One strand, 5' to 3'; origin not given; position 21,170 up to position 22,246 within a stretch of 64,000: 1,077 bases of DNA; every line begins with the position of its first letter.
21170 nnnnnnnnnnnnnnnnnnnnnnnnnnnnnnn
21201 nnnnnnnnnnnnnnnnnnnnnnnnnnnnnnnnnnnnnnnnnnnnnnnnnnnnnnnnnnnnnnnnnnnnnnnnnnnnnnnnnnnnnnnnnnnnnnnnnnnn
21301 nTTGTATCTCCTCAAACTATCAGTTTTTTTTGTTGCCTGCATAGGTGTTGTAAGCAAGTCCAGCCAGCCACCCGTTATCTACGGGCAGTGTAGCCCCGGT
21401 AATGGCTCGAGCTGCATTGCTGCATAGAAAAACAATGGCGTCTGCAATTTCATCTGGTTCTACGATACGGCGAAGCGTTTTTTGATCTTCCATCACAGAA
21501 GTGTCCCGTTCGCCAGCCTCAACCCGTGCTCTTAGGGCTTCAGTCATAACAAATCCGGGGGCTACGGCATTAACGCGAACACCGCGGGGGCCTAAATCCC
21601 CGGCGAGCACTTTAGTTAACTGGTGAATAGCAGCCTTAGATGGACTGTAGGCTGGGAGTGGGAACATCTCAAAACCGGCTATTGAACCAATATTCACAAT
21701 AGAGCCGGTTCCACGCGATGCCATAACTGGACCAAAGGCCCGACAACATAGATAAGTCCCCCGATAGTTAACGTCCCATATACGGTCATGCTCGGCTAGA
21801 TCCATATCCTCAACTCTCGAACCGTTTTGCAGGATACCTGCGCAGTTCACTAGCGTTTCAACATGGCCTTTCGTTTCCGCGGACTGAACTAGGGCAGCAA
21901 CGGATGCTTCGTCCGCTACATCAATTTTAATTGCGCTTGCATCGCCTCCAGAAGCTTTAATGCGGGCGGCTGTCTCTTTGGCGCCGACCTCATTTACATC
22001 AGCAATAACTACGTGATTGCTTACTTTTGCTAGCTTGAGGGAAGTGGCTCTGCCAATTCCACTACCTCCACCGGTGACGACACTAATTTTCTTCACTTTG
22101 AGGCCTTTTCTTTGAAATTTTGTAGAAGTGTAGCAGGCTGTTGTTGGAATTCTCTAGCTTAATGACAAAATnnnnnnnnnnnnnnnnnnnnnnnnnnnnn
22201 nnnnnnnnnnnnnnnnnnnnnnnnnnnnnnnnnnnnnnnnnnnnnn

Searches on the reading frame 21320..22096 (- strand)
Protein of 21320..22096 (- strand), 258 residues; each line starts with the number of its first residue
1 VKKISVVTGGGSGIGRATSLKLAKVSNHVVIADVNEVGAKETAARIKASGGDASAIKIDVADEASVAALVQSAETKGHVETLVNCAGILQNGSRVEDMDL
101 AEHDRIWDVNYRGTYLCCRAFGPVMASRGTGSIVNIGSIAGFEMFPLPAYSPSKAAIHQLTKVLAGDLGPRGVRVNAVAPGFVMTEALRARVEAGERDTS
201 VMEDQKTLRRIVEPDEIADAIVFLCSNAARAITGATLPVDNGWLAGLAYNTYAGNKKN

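Call 4: search_protein_families(library=ncbifam, proteins=[window:21320-22096:-], max_evalue=0.00001)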
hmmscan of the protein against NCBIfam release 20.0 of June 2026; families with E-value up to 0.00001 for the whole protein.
window:21320-22096:- (258 aa): 231 families (the best 25 are shown)
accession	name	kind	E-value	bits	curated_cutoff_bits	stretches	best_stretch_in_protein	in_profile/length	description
NF005559.1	PRK07231.1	subfamily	4.1e-62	209.9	215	1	3-244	5-248/249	glucose 1-dehydrogenase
NF009466.0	PRK12826.1-2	subfamily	5.5e-61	206.2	222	1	2-242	3-243/248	3-oxoacyl-ACP reductase FabG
NF004818.0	PRK06172.1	equivalog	9.3e-60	202.1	336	1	2-245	7-252/253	SDR family oxidoreductase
NF004791.0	PRK06138.1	equivalog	7e-56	189.3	312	1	2-245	5-251/252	SDR family oxidoreductase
NF005474.0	PRK07074.1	equivalog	4.5e-55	187.1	361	1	1-247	2-246/259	SDR family oxidoreductase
NF004198.0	PRK05653.1-3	equivalog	3.3e-54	183.9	296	1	3-242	8-245/248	3-oxoacyl-ACP reductase FabG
NF005067.0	PRK06484.1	equivalog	1e-53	182.7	713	1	2-245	9-253/524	short chain dehydrogenase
NF005853.0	PRK07774.1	equivalog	2.8e-53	180.9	303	1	2-244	6-247/250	SDR family oxidoreductase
NF053701.1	CsHdxCHCADhChcB2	equivalog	1.3e-52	178.8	350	1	2-245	3-244/245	cis-4-hydroxycyclohexanecarboxylate dehydrogenase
NF052558.1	MBtsdlDhBudC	equivalog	2.4e-50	171.5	270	1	2-245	3-243/250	meso-2,3-butanediol dehydrogenase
TIGR01963.1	PHB_DH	subfamily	3e-50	170.8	307.05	1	3-245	2-254/255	3-hydroxybutyrate dehydrogenase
NF009093.0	PRK12429.1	subfamily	9e-50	169.4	258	1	2-245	5-258/259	3-hydroxybutyrate dehydrogenase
NF004514.1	PRK05855.1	equivalog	1.8e-48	165.5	455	1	3-222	314-540/578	SDR family oxidoreductase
TIGR01830.1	3oxo_ACP_reduc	equivalog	1.9e-48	165.2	297.75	1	6-242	2-237/239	3-oxoacyl-[acyl-carrier-protein] reductase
NF047923.1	pyridox_DH_SDR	equivalog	1.3e-47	162.4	325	1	2-243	3-240/243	pyridoxal 4-dehydrogenase, SDR-type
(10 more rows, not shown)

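Call 5: search_protein_families(library=pfam, proteins=[window:21320-22096:-], max_evalue=0.00001)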
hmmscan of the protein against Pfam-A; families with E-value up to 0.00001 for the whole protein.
window:21320-22096:- (258 aa): 3 families
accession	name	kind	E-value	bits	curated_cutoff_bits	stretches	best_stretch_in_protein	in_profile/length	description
PF13561.12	adh_short_C2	-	1.2e-58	198.9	27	1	12-243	6-235/236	Enoyl-(Acyl carrier protein) reductase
PF00106.31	adh_short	-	1.1e-48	165.7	26.6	1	3-191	1-190/195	short chain dehydrogenase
PF08659.16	KR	-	1.4e-08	35.3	22.6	1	6-119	4-121/180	KR domain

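Call 35: search_solved_structures(query=window:21320-22096:-, max_evalue=1e-30)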
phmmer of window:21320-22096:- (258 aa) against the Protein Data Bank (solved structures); distinct sequences matched with E-value up to 1e-30: 60.
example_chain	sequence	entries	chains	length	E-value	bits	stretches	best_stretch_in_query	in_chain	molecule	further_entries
5jla_A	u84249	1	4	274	2e-55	191.2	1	4-256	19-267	Putative short-chain dehydrogenase/reductase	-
7djs_A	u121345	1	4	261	1.5e-40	142.5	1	3-243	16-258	SDR family oxidoreductase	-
4nbv_A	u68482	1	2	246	5.9e-39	137.2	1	3-242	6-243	3-oxoacyl-[acyl-carrier-protein] reductase putative short-chain dehydrogenases/reductases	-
3awd_A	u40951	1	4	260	1e-38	136.5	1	3-243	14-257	Putative polyol dehydrogenase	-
8hde_A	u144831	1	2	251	3e-37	131.7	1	4-244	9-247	7-alpha-hydroxysteroid dehydrogenase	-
8hs6_A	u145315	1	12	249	3.6e-37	131.4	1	4-243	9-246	7-alpha-hydroxysteroid dehydrogenase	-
4nbw_A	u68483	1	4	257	3.9e-37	131.3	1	2-246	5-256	Short-chain dehydrogenase/reductase SDR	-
8hdi_A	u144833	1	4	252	1.4e-36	129.5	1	4-244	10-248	7-alpha-hydroxysteroid dehydrogenase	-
4dqx_A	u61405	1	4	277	1.6e-36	129.3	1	3-244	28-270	Probable oxidoreductase protein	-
8hs9_E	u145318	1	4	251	1.7e-36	129.2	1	4-244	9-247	7-alpha-hydroxysteroid dehydrogenase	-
8hdn_A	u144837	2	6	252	1.7e-36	129.2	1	4-244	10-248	7-alpha-hydroxysteroid dehydrogenase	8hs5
8hsa_G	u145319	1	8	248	1.8e-36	129.1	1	4-243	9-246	7-alpha-hydroxysteroid dehydrogenase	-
3gaf_A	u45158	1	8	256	1.8e-36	129.1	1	4-244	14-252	7-ALPHA-HYDROXYSTEROID DEHYDROGENASE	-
8hs4_A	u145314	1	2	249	1.9e-36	129.1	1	4-243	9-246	7-alpha-hydroxysteroid dehydrogenase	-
8hax_A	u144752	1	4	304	5.6e-36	127.5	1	4-244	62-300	7-alpha-hydroxysteroid dehydrogenase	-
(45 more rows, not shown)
